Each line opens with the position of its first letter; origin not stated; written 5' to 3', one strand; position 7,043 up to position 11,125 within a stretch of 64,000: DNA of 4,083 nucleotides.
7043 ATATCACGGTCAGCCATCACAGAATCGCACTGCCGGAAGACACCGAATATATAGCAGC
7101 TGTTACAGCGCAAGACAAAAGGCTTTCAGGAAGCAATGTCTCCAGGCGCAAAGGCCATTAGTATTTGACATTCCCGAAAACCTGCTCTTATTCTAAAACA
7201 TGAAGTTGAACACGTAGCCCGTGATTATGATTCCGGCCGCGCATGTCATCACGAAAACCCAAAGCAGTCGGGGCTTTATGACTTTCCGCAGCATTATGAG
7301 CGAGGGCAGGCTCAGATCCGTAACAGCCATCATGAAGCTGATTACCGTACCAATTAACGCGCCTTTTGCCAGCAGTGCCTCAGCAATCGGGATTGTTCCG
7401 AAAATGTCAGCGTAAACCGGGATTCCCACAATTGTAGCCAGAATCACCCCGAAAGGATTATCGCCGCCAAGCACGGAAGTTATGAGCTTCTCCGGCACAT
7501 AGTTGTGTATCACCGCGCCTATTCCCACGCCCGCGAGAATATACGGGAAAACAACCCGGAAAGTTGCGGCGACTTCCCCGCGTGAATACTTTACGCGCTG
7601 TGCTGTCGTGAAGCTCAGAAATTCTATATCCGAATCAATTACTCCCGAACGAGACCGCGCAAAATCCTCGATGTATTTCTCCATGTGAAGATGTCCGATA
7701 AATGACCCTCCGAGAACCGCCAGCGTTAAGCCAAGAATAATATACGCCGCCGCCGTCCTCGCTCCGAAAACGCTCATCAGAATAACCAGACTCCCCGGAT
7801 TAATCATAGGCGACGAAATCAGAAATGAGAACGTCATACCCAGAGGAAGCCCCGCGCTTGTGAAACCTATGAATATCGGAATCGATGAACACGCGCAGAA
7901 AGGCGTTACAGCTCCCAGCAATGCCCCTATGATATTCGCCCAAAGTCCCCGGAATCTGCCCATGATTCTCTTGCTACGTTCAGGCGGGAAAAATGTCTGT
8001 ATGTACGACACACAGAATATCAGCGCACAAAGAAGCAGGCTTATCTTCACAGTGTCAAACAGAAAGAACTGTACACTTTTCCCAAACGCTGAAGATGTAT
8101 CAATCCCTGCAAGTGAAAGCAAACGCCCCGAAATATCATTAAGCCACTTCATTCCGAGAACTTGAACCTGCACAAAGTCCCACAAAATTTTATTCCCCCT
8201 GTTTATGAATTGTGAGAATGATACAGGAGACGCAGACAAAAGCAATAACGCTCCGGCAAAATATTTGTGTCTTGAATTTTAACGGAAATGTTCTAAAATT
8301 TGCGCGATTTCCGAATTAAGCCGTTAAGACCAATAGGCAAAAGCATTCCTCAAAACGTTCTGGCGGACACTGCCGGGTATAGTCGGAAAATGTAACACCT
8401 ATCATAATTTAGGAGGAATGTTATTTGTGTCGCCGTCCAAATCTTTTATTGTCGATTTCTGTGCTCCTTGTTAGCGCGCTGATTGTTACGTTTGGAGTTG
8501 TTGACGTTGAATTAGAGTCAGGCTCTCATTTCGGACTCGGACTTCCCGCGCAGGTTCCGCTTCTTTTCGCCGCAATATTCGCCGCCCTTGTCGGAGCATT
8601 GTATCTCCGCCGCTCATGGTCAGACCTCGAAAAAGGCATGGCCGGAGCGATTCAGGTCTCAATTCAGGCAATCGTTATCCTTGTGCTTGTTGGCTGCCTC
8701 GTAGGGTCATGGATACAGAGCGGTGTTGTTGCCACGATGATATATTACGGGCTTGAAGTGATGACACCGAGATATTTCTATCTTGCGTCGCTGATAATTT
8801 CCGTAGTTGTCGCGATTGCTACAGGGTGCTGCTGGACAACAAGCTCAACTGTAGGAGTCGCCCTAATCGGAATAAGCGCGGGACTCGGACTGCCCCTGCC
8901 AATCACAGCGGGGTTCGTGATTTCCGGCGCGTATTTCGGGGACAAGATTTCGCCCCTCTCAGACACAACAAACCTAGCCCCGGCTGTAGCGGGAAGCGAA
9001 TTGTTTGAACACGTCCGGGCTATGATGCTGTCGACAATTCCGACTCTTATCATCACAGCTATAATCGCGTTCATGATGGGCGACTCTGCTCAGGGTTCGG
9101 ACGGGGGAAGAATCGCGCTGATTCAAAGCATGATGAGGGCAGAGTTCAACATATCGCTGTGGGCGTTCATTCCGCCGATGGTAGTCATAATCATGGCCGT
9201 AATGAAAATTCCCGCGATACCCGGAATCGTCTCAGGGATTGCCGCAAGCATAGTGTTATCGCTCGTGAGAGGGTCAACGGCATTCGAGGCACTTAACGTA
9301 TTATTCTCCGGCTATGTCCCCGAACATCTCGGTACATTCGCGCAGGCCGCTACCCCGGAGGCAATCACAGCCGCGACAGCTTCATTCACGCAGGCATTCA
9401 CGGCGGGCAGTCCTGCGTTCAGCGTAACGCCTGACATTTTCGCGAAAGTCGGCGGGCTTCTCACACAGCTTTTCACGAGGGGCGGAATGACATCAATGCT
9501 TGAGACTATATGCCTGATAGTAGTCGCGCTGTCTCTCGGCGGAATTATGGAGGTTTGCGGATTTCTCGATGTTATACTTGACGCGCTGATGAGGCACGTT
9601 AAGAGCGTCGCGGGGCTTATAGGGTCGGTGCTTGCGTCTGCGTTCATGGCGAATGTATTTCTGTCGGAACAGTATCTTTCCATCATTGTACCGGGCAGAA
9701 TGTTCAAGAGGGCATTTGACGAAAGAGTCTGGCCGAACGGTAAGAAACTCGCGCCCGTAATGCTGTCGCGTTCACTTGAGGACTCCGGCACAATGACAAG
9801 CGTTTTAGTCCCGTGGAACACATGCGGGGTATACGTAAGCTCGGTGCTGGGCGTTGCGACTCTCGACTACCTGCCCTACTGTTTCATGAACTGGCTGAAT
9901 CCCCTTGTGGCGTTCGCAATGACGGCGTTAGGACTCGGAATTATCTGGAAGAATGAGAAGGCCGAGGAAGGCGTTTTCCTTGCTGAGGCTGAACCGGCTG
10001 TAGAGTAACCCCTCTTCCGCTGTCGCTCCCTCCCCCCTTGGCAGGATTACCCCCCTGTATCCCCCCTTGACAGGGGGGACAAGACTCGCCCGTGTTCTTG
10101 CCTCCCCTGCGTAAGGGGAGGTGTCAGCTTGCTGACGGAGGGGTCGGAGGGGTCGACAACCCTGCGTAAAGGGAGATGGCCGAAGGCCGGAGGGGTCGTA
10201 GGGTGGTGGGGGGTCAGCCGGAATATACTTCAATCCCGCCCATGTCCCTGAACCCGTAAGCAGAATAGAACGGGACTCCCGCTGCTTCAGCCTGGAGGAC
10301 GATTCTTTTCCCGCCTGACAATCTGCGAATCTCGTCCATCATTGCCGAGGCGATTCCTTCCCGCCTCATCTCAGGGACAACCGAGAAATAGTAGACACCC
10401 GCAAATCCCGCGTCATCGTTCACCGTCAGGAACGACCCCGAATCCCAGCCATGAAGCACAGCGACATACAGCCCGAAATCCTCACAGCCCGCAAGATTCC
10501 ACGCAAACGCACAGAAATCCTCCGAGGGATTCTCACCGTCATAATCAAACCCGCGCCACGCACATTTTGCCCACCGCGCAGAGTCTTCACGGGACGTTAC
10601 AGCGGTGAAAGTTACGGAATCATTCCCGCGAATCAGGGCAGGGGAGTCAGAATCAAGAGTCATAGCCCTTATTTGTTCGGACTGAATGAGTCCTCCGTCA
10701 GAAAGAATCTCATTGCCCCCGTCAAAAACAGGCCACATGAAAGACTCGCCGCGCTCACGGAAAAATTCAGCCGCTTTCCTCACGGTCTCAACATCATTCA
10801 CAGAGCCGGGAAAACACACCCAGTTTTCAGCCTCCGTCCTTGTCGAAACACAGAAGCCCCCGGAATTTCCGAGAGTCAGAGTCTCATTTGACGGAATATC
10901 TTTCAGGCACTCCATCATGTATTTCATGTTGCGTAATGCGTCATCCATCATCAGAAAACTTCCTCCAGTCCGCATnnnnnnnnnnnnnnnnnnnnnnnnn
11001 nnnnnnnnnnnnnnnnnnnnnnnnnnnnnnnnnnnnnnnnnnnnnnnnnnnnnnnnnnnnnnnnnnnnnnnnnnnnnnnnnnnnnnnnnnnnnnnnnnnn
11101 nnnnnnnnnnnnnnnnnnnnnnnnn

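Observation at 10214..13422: Head-less SbcC/Rad50-type zinc-hook coiled-coil protein translationally coupled to a GNAT acetyltransferase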

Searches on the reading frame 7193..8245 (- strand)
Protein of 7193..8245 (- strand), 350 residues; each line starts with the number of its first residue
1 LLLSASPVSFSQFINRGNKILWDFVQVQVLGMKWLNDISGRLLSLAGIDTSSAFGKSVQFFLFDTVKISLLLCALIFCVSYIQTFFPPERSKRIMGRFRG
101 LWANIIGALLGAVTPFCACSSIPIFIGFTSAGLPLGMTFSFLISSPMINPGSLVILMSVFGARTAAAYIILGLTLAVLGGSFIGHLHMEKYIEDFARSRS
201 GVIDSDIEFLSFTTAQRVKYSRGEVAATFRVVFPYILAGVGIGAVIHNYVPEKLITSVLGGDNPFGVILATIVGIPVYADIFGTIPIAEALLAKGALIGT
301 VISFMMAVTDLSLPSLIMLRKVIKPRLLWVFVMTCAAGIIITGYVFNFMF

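Call 22: search_protein_families(library=pfam, proteins=[window:7193-8245:-], max_evalue=0.001)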
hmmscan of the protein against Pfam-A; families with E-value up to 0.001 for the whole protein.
window:7193-8245:- (350 aa): 1 family
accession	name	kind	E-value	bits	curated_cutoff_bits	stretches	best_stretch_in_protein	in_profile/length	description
PF03773.19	ArsP_1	-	2.9e-60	204.3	32.3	1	56-348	4-294/294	Predicted permease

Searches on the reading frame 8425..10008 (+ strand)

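Call 22: search_protein_families(library=pfam, proteins=[window:8425-10008:+], max_evalue=0.001)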
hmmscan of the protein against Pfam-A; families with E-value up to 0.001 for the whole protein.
window:8425-10008:+ (527 aa): 1 family
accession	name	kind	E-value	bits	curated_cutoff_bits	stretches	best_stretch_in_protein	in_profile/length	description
PF03553.21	Na_H_antiporter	-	4.8e-43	148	23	2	332-503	130-302/303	Na+/H+ antiporter family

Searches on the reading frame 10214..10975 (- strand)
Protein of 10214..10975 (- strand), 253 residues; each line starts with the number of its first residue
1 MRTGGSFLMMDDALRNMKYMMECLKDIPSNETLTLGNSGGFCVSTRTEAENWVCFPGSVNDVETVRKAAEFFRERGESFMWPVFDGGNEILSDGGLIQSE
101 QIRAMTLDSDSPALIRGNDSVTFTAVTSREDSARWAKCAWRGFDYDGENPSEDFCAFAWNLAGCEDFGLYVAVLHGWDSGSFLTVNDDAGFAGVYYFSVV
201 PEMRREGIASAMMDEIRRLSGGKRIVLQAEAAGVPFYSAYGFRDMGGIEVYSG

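Call 3: search_protein_families(library=pfam, proteins=[window:10214-10975:-], max_evalue=1)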
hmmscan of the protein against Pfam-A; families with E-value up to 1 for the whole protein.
window:10214-10975:- (253 aa): 5 families
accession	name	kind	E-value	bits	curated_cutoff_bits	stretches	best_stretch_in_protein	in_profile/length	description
PF13508.13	Acetyltransf_7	-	7.2e-07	29.9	27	1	187-243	25-83/84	Acetyltransferase (GNAT) domain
PF13673.13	Acetyltransf_10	-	5.9e-06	26.7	23.6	1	194-246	54-111/128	Acetyltransferase (GNAT) domain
PF00583.31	Acetyltransf_1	-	0.0019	18.9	20.7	1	184-242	52-116/116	Acetyltransferase (GNAT) family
PF13527.13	Acetyltransf_9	-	0.0029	18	25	1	191-243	72-125/127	Acetyltransferase (GNAT) domain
PF13880.12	Acetyltransf_13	-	0.026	14.8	22.8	1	194-218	7-31/69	ESCO1/2 acetyl-transferase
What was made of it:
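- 10214..10951 (-): Tandem-GNAT acetyltransferase, 245 aa, translationally coupled to X (TGATG). Pfam hits Acetyltransf_7 and Acetyltransf_10 on the C-terminal half (call 3).
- On GNAT acetyltransferase superfamily (partner gene 10214-10951): Pfam hits Acetyltransf_7 and Acetyltransf_10 above their cut-offs (call 3).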

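Call 4: search_protein_families(library=ncbifam, proteins=[window:10214-10975:-], max_evalue=1)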
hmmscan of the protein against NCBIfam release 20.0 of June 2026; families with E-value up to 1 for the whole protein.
window:10214-10975:- (253 aa): 5 families
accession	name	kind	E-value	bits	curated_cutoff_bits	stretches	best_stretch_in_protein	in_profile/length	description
NF002959.0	PRK03624.1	equivalog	0.027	14.2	124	1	194-217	75-98/147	GNAT family acetyltransferase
NF007338.0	PRK09831.1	equivalog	0.044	13.9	146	1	198-244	82-126/150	GNAT family N-acetyltransferase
TIGR01575.1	rimI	equivalog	0.11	12.7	86.4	1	181-248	45-118/132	ribosomal protein S18-alanine N-acetyltransferase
NF033083.0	AAC_3_I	equivalog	0.15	12.2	200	1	194-230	80-119/145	AAC(3)-I family aminoglycoside N-acetyltransferase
NF041519.1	bluetail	domain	0.16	11.8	21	1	167-191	2-27/55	bluetail domain-containing putative surface protein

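Call 38: find_homologous_proteins(query=window:10214-10975:-, max_evalue=0.001)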
Query window:10214-10975:- (253 aa): 40 proteins with E <= 0.001 among 793 candidates.
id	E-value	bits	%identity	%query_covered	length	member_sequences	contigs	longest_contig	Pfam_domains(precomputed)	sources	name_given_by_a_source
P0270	7.9e-162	554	96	100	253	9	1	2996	PF13673.14,PF13508.14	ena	-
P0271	3.7e-124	431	76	96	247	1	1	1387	PF13673.14,PF13508.14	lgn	-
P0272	3.9e-122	424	74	96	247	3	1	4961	PF13673.14,PF13508.14,PF00583.32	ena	-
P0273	4.5e-122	424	76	96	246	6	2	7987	PF13673.14,PF13508.14,PF00583.32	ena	-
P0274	3.6e-121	421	75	96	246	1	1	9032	PF13673.14,PF13508.14,PF00583.32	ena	-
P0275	5.3e-121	421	75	96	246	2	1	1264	PF13673.14,PF13508.14,PF00583.32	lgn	-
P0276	1.9e-120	419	76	96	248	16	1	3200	PF13673.14,PF13508.14,PF00583.32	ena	-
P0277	2.1e-120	419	76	96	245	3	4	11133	PF13673.14,PF13508.14,PF00583.32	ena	-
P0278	6.1e-120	417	75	96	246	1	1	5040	PF13673.14,PF13508.14,PF00583.32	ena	-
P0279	1.0e-119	417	74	96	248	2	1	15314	PF13673.14,PF13508.14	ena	-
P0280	5.5e-117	408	74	96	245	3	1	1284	PF13673.14,PF13508.14,PF00583.32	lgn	-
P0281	3.3e-116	405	72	96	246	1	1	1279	PF13673.14,PF13508.14,PF00583.32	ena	-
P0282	1.0e-114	400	72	96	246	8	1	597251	PF13673.14,PF13508.14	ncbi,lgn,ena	-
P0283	4.7e-113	395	70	96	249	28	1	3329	PF13673.14,PF13508.14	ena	-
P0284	2.3e-112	392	70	96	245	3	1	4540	PF13673.14,PF13508.14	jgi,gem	-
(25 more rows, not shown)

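Call 42: predict_structure(alignment_id=A4)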
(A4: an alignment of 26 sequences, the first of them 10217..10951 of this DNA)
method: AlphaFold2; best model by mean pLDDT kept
length: 245 residues; sequences in the alignment: 26
mean_pLDDT: 93.9   pTM: 0.90
mean pLDDT of the five models: 93.9, 93.4, 93.1, 92.6, 92.6
residues with pLDDT >= 90: 211; 70-90: 32; 50-70: 2; < 50: 0
segments of 3 or more residues with pLDDT < 50: none
pLDDT, mean of each block of 10 residues (from residue 1): 86 96 91 95 93 93 96 90 92 94 84 97 98 92 96 95 98 96 96 95 97 95 94 94 93
secondary structure, 60 per line:
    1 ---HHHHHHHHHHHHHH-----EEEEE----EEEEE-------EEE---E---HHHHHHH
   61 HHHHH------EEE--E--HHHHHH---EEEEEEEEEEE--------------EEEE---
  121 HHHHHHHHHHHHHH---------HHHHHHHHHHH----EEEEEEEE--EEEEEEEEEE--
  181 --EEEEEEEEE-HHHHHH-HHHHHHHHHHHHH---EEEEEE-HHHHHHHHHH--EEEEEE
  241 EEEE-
elements in order: H4-17 E23-27 E32-36 E44-46 H54-65 E72-74 H80-85 E89-99 E114-117 H121-134 H144-154 E159-166 E169-178 E183-191 H193-198 H200-212 E216-221 H223-232 E235-244
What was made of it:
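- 10214..10951 (-): The AF2 model has pLDDT 93.9 (call 42).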

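Call 47: fold_search(model_id=the predicted structure, library=pdb)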
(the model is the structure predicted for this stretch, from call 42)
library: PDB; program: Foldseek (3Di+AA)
matches with E <= 10: 1032; with E <= 0.001: 463
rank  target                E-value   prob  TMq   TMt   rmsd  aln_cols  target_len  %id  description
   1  4ius                  4.1e-12  1.00  0.68  0.65   4.4       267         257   14  GCN5-related N-acetyltransferase from Kribbella flavida. (released 2013-01-30)
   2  7wx5                  1.7e-11  1.00  0.55  0.48   5.7       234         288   13  a Legionella acetyltransferase effector VipF (released 2023-02-22)
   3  7wx7                  3.4e-11  1.00  0.58  0.51   8.4       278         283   13  complex of a legionella acetyltransferase VipF and COA/ACO (released 2023-02-22)
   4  6wqb                  5.5e-11  1.00  0.52  0.46   9.2       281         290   10  Crystal structure of VipF from Legionella hackeliae in complex with acetyl-CoA (released 2021-11-10)
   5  3frm_D                2.0e-10  1.00  0.66  0.64   4.8       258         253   12  The crystal structure of a functionally unknown conserved protein from Staphylococcus epidermidis ATCC 12228. (released 2009-01-27)
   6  3frm_C                2.6e-10  1.00  0.67  0.65   5.0       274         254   12  The crystal structure of a functionally unknown conserved protein from Staphylococcus epidermidis ATCC 12228. (released 2009-01-27)
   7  3frm_A                3.9e-10  1.00  0.65  0.64   4.7       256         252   13  The crystal structure of a functionally unknown conserved protein from Staphylococcus epidermidis ATCC 12228. (released 2009-01-27)
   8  6wqc                  6.7e-10  1.00  0.52  0.45   9.8       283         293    9  Crystal structure of VipF from Legionella hackeliae in complex with CoA (released 2021-11-10)
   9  7wx6                  8.0e-10  1.00  0.53  0.49   9.8       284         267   15  A Legionella acetyltransferase VipF (released 2022-09-14)
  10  7q3a_B                2.1e-09  1.00  0.60  0.45   5.3       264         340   15  Crystal structure of MAB_4324 a tandem repeat GNAT from Mycobacterium abscessus (released 2022-05-04)
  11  7q3a_A                2.6e-09  1.00  0.62  0.47   5.3       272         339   14  Crystal structure of MAB_4324 a tandem repeat GNAT from Mycobacterium abscessus (released 2022-05-04)
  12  2wpw_C                4.0e-09  1.00  0.58  0.46   5.8       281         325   12  Tandem GNAT protein from the clavulanic acid biosynthesis pathway (without AcCoA) (released 2009-12-29)
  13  9wqy                  4.2e-09  1.00  0.49  0.44   6.7       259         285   14  aminoacyl-tRNA-dependent peptide synthase, Sba18, complexed with streptothrisamine (released 2026-04-01)
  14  2wpw_B                1.1e-08  1.00  0.57  0.45   6.3       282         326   12  Tandem GNAT protein from the clavulanic acid biosynthesis pathway (without AcCoA) (released 2009-12-29)
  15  1ozp                  1.4e-08  1.00  0.53  0.46   9.2       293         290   15  Crystal Structure of Rv0819 from Mycobacterium tuberculosis MshD-Mycothiol Synthase Acetyl-Coenzyme A Complex. (released 2003-09-09)
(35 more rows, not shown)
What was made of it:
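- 10214..10951 (-): Foldseek matches tandem GNATs 4IUS, VipF, 3FRM, MAB_4324 and MshD (call 47).
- On GNAT acetyltransferase superfamily (partner gene 10214-10951): The AF2 model has pLDDT 93.9 and Foldseek matches tandem GNATs at E 4e-12 (calls 42, 47). The nearest structures are 12-16% identical and have varied or unknown substrates (call 47).
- Closest known: Tandem-GNAT acetyltransferases. Same: The partner protein has the same two-domain GNAT fold (TM 0.55-0.68, call 47).
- Checked: One refinement: the GNAT 'N-terminal extension' is a degenerate first GNAT domain, so the protein has a tandem-GNAT fold (calls 42, 47).
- Foldseek neighbours of the GNAT include sugar and thiol N-acetyltransferases such as MshD and glucosamine N-acetyltransferase (call 47).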

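Call 64: search_protein_families(library=padloc, proteins=[window:10217-10951:-], max_evalue=0.01)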
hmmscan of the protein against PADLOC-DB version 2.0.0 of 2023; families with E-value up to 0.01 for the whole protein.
window:10217-10951:- (245 aa): 0 families
